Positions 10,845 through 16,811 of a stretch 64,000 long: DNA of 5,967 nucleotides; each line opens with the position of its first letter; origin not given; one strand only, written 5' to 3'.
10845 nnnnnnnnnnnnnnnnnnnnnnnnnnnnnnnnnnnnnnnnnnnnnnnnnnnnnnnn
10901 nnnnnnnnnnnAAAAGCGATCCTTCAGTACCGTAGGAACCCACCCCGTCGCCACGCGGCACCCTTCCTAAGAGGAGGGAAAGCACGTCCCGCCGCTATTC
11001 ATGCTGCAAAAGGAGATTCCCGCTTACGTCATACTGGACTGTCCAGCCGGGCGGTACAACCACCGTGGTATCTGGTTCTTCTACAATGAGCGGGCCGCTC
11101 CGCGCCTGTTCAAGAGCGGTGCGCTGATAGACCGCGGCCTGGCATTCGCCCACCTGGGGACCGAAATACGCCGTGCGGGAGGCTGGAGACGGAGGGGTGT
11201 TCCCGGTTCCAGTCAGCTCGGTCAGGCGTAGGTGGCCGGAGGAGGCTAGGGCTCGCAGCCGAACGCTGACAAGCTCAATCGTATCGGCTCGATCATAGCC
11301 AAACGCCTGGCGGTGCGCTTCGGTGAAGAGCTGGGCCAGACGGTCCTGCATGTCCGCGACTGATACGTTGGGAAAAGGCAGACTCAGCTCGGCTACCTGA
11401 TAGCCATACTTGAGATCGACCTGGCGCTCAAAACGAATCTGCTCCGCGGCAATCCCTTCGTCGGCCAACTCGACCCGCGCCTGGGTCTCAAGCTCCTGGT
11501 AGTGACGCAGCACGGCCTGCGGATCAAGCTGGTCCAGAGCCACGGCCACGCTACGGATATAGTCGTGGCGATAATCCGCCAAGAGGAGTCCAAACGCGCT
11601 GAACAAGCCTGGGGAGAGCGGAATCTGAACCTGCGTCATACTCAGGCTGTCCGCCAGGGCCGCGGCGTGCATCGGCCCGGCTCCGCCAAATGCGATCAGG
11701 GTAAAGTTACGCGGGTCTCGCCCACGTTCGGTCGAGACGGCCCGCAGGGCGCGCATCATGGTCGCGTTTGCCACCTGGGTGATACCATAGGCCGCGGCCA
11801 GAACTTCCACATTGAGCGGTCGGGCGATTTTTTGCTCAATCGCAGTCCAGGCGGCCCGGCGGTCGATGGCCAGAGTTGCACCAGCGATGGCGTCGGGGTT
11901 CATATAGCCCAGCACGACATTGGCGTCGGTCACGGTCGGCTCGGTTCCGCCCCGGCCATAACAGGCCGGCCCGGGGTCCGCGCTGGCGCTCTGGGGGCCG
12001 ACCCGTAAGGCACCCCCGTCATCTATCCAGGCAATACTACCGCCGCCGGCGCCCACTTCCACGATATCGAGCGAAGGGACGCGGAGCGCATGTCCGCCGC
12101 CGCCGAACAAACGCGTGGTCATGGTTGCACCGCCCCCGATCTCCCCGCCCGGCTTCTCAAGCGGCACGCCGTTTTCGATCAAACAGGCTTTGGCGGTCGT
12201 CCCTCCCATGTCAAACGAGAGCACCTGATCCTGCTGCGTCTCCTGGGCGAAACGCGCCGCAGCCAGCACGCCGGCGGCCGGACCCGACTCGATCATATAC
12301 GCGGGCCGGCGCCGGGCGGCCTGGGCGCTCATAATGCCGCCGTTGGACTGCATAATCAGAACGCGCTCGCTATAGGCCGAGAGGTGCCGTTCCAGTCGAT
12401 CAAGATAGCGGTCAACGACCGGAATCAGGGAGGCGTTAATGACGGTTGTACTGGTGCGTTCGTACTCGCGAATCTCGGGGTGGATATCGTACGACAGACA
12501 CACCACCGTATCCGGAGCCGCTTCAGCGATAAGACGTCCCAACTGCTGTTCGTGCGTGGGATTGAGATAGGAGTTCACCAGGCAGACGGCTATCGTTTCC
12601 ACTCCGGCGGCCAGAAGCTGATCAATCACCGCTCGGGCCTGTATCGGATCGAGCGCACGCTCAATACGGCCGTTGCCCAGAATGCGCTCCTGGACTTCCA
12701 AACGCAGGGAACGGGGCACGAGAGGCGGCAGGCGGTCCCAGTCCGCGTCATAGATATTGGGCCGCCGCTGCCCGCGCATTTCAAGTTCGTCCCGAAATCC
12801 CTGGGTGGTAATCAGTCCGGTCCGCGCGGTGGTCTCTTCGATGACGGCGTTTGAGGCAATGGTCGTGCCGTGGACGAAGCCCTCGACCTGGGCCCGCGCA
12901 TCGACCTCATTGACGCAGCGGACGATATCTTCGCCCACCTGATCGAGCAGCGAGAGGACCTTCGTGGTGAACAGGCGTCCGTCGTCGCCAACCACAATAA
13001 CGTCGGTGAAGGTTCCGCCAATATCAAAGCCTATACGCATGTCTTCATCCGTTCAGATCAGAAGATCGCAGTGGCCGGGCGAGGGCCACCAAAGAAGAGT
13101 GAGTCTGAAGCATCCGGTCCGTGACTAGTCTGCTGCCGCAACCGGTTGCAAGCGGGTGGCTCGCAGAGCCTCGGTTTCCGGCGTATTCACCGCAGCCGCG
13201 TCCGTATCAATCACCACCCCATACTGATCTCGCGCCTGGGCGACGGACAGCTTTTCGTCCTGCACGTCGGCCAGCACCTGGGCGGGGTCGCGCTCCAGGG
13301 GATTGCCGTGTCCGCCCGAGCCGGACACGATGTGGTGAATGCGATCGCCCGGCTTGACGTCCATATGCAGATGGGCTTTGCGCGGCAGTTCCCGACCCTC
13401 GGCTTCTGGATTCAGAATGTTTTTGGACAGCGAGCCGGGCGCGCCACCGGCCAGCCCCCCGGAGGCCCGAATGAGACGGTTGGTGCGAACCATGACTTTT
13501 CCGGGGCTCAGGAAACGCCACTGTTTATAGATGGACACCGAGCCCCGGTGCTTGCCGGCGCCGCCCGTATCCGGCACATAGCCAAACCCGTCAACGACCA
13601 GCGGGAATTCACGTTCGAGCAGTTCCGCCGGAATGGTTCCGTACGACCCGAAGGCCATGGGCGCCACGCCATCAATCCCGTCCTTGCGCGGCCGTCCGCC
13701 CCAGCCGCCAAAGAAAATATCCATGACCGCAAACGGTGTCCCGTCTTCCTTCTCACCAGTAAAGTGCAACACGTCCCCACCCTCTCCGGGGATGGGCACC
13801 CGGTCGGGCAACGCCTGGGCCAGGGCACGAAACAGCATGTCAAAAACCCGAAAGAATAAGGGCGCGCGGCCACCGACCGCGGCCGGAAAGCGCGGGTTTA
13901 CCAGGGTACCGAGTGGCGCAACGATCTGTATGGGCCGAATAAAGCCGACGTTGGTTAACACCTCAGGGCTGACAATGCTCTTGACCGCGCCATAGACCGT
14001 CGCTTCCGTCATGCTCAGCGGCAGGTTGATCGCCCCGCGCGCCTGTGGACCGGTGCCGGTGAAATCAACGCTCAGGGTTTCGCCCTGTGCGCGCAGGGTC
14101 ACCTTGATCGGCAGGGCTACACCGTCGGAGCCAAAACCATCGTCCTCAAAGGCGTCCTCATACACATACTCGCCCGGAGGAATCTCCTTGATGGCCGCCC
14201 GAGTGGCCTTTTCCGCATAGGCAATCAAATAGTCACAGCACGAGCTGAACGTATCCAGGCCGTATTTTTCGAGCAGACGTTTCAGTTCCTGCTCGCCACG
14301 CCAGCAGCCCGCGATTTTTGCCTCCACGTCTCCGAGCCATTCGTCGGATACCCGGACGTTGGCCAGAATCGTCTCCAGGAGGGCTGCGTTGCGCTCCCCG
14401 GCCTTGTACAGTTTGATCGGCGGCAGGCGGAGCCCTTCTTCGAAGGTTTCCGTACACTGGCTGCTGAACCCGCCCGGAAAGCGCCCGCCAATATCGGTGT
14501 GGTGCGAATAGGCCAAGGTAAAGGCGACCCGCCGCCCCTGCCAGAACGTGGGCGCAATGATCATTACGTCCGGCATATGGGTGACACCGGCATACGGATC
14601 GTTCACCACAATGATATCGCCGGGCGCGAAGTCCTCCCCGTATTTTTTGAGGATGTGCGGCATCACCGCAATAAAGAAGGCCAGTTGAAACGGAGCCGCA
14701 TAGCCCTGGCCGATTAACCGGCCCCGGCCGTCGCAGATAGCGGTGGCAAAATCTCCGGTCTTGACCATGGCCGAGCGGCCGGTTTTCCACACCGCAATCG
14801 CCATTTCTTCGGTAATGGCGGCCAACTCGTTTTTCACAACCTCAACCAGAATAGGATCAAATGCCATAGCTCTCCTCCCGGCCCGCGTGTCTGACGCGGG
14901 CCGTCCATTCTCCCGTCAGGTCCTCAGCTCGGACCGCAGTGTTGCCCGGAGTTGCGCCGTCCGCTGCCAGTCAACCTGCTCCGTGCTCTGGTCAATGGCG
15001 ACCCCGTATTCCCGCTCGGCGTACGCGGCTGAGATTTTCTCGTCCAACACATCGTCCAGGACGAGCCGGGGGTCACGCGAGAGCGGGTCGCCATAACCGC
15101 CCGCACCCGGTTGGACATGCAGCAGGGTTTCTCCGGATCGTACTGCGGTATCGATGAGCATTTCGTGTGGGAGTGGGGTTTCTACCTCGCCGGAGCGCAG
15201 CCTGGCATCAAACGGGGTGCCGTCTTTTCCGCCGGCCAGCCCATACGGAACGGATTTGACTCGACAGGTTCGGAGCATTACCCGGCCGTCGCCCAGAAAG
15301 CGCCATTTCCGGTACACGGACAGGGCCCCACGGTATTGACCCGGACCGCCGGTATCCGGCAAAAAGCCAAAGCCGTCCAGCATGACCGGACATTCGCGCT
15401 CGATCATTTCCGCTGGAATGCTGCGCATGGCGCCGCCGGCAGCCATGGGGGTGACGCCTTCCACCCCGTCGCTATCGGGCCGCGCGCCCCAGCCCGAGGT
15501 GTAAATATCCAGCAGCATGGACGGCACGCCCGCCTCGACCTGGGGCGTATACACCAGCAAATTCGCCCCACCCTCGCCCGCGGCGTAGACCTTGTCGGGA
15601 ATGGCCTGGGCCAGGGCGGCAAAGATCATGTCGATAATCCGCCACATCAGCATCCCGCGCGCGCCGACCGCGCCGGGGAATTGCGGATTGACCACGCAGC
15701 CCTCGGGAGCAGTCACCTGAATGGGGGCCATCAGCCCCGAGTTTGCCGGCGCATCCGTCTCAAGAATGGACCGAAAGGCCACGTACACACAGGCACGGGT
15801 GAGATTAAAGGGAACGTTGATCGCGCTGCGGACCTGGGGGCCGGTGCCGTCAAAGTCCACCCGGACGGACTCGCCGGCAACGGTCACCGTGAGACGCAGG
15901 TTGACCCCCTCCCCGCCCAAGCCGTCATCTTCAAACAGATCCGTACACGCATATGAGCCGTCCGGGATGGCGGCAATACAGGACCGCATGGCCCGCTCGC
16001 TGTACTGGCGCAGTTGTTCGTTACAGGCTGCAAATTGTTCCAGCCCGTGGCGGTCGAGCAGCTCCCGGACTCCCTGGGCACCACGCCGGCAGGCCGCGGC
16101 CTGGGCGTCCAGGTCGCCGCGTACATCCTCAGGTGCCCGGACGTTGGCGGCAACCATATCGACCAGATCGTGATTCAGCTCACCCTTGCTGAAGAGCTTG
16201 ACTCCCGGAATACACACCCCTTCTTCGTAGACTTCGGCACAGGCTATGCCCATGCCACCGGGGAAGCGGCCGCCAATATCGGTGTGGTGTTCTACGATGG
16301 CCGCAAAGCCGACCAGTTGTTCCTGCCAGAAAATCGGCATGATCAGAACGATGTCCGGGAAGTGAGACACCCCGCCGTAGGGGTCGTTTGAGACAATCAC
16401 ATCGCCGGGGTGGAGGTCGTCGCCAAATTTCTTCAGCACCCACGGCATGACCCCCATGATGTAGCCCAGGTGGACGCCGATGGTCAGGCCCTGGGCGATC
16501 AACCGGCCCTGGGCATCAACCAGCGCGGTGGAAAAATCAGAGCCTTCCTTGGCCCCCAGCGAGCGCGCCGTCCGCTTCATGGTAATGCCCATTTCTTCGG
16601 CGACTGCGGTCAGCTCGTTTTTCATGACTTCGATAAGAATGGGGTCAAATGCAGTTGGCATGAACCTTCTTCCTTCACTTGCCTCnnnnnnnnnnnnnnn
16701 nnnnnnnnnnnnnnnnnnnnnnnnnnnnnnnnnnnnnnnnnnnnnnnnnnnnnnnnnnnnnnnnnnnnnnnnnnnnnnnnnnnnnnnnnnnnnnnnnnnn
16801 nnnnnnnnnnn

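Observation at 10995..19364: Two hyuA/hyuB pairs in A-B-B-A order with a DUF6883/DUF4926 pair embedded inside the operon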

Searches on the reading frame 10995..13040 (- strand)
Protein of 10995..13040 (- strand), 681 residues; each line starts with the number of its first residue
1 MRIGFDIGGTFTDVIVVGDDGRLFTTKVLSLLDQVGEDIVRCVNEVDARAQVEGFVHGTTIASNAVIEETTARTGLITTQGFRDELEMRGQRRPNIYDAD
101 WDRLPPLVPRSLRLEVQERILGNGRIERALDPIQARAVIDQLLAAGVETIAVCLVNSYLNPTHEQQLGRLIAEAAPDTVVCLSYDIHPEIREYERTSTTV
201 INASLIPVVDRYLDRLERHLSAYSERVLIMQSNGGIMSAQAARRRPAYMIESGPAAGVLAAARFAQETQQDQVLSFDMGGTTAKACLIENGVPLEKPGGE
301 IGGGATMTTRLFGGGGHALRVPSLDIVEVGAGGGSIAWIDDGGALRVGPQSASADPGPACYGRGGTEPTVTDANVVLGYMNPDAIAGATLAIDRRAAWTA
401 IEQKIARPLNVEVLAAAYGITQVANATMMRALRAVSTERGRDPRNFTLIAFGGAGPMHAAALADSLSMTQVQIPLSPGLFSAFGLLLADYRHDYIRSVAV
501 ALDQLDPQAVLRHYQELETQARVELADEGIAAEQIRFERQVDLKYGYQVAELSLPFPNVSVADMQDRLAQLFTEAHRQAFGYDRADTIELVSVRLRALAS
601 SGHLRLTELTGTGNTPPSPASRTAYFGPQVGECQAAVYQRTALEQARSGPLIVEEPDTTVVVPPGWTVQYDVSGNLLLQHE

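Call 3: search_protein_families(library=pfam, proteins=[window:10995-13040:-])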
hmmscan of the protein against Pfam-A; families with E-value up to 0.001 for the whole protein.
window:10995-13040:- (681 aa): 3 families
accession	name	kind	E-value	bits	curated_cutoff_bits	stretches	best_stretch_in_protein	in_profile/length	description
PF01968.24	Hydantoinase_A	-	1e-94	317.5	22.9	1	195-493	1-290/291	Hydantoinase/oxoprolinase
PF05378.19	Hydant_A_N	-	2.9e-42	144.8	25.2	1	2-173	1-174/176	Hydantoinase/oxoprolinase N-terminal region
PF19278.4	Hydant_A_C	-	4e-11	43.1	21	1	510-672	14-184/193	Hydantoinase/oxoprolinase C-terminal domain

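Call 7: search_protein_families(library=ncbifam, proteins=[window:10995-13040:-], max_evalue=0.01)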
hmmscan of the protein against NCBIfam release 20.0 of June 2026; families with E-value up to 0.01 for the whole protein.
window:10995-13040:- (681 aa): 5 families
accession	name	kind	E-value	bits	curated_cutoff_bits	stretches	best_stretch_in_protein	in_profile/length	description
NF050156.1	CapLactmsAlpCapA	equivalog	1e-160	536.4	1000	1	2-679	2-686/689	caprolactamase subunit alpha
NF042975.2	AcphenoCarb_ApcC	equivalog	1.4e-73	248.4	1500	1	3-672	11-703/733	acetophenone carboxylase subunit gamma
NF042960.1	AcphenoCarb_ApcA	equivalog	8.9e-69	232.4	1250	1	3-679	4-656/658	acetophenone carboxylase subunit alpha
TIGR03123.1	one_C_unchar_1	hypoth_equivalog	0.00028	20.2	244.1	0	220-293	82-150/327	probable H4MPT-linked C1 transfer pathway protein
NF040623.1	MfnF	equivalog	0.0021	17.3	520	1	216-291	76-147/324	(4-{4-[2-(gamma-L-glutamylamino)ethyl]phenoxymethyl}furan-2-yl)methanamine synthase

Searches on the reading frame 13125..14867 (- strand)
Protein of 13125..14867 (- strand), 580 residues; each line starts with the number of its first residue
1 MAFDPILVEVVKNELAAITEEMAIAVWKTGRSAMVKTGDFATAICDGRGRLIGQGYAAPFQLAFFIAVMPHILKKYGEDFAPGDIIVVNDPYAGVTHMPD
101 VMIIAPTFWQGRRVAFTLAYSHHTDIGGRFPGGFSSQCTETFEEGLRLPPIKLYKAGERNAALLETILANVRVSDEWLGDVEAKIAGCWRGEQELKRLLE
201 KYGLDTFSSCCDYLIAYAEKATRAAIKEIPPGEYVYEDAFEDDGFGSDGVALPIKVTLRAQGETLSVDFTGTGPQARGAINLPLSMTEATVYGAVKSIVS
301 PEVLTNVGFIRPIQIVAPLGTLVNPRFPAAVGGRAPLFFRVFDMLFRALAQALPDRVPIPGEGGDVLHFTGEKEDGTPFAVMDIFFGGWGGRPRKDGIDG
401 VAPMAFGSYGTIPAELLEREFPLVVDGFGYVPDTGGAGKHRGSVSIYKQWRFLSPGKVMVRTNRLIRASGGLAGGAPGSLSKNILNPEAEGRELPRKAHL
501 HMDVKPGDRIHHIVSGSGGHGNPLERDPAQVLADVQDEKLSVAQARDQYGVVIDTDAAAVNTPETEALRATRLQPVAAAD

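Call 3: search_protein_families(library=pfam, proteins=[window:13125-14867:-])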
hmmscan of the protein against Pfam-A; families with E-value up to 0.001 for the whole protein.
window:13125-14867:- (580 aa): 1 family
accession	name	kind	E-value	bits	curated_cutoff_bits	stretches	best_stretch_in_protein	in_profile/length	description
PF02538.19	Hydantoinase_B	-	1.7e-151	505.7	26.8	1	4-523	1-519/519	Hydantoinase B/oxoprolinase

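Call 7: search_protein_families(library=ncbifam, proteins=[window:13125-14867:-], max_evalue=0.01)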
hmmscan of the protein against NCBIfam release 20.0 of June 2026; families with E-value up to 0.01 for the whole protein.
window:13125-14867:- (580 aa): 2 families
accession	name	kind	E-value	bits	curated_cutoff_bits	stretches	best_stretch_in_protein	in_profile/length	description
NF050157.1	CapLactmsBetCapB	equivalog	8.5e-84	281.8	1000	1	4-569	2-575/577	caprolactamase subunit beta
NF042976.1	AcphenoCarb_ApcD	equivalog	1e-40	139.8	1500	2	18-450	44-487/685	acetophenone carboxylase subunit delta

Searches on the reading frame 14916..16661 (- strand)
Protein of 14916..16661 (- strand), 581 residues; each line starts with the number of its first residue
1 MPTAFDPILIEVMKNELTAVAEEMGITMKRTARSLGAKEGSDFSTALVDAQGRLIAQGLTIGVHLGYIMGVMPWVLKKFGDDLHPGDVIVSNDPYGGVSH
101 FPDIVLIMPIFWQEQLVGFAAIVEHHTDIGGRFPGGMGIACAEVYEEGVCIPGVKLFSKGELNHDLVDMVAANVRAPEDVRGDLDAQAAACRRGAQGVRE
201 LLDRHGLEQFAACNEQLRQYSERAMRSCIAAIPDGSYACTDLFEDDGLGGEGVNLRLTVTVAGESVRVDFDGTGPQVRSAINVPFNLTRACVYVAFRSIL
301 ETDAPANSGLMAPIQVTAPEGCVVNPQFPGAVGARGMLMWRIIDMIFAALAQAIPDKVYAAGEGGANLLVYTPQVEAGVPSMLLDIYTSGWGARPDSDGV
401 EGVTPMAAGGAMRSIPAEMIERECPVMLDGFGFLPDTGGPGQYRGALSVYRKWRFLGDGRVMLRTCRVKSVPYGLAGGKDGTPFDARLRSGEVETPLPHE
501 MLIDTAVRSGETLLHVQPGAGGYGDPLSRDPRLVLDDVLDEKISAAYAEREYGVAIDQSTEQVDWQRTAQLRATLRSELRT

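Call 3: search_protein_families(library=pfam, proteins=[window:14916-16661:-])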
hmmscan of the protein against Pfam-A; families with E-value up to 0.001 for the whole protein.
window:14916-16661:- (581 aa): 1 family
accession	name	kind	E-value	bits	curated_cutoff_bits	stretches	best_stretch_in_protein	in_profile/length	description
PF02538.19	Hydantoinase_B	-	6.5e-163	543.3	26.8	1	6-526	1-519/519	Hydantoinase B/oxoprolinase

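Call 7: search_protein_families(library=ncbifam, proteins=[window:14916-16661:-], max_evalue=0.01)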
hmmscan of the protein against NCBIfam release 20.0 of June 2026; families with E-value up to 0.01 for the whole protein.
window:14916-16661:- (581 aa): 2 families
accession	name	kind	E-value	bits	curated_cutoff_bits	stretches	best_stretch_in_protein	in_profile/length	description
NF050157.1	CapLactmsBetCapB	equivalog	1.6e-99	333.7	1000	1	6-573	2-576/577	caprolactamase subunit beta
NF042976.1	AcphenoCarb_ApcD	equivalog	1.7e-47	162.1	1500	2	21-453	46-487/685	acetophenone carboxylase subunit delta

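Call 11: find_encoding_contigs(protein=window:14916-16661:-, flank=10000, max_places=10)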
Protein window:14916-16661:- (581 aa): no gene with exactly this product is on record in the collection.
